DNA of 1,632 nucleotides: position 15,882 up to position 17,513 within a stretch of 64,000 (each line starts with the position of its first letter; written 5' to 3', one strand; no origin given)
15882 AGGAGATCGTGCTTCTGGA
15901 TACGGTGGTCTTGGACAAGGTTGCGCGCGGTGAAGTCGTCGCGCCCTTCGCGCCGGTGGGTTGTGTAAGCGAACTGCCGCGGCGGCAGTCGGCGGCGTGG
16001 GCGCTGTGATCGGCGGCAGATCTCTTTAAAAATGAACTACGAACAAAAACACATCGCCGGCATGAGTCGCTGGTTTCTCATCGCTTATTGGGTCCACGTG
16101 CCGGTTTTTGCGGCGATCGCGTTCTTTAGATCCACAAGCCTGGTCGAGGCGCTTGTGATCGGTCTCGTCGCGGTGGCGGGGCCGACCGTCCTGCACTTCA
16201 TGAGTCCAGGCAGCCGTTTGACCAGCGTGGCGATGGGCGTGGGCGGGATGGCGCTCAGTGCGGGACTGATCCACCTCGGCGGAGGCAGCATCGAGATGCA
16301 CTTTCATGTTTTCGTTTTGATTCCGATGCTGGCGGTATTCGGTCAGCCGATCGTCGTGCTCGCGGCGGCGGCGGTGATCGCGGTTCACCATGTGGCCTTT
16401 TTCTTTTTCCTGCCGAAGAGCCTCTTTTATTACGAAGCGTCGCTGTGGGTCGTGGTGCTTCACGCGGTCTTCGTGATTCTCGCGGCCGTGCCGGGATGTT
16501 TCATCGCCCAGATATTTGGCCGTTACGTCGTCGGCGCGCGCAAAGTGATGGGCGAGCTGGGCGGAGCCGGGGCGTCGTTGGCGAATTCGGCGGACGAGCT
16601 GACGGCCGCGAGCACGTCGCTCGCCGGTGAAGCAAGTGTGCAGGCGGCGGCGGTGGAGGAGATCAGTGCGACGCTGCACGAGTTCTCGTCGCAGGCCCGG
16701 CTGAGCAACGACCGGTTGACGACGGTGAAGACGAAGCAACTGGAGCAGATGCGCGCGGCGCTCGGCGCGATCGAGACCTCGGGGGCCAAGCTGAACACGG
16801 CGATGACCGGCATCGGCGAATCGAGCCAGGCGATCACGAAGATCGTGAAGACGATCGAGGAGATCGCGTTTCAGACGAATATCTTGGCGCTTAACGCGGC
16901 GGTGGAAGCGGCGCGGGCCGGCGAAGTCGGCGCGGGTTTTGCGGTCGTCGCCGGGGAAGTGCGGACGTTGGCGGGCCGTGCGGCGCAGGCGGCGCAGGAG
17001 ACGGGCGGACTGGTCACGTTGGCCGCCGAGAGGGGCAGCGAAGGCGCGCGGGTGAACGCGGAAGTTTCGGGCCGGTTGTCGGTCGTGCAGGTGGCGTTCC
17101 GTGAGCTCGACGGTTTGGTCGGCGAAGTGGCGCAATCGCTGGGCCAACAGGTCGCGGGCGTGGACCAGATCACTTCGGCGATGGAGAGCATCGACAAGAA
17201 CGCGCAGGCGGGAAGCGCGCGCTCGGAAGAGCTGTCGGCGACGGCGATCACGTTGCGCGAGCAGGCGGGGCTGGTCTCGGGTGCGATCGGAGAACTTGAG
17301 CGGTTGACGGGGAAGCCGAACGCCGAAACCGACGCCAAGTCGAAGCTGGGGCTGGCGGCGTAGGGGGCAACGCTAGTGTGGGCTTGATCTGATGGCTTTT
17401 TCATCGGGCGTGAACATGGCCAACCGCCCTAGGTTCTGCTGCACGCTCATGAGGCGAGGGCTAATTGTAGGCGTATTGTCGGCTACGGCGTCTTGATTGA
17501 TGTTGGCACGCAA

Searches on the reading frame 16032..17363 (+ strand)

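Call 26: search_protein_families(library=ncbifam, proteins=[window:16032-17363:+])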
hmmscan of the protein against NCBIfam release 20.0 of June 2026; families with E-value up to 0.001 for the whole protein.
window:16032-17363:+ (443 aa): 7 families
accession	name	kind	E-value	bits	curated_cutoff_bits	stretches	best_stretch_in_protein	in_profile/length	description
NF041847.1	transduc_aer2_vibrio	equivalog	1.4e-36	126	1200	1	170-412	501-742/804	aerotaxis transducer Aer2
NF047851.1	MCPCitTducer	equivalog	4.4e-35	121.8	900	1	181-419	274-511/553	methyl-accepting chemotaxis citrate transducer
NF011622.0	PRK15048.1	equivalog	9.1e-33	114.2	900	1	185-435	277-525/553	methyl-accepting chemotaxis protein II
NF007309.0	PRK09793.1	equivalog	2.5e-32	112.5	903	1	184-418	281-507/533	methyl-accepting chemotaxis protein IV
NF011615.0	PRK15041.1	equivalog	3.3e-31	108.6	947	1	178-419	272-512/554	methyl-accepting chemotaxis protein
NF050802.1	AspChtxCcaA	equivalog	7.9e-19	67.5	1300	1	232-323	536-627/700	aspartate chemotaxis receptor CcaA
NF058645.1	MCPCtpMPsAe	equivalog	3.3e-17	62.5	900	1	171-330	285-450/558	methyl-accepting chemotaxis protein CtpM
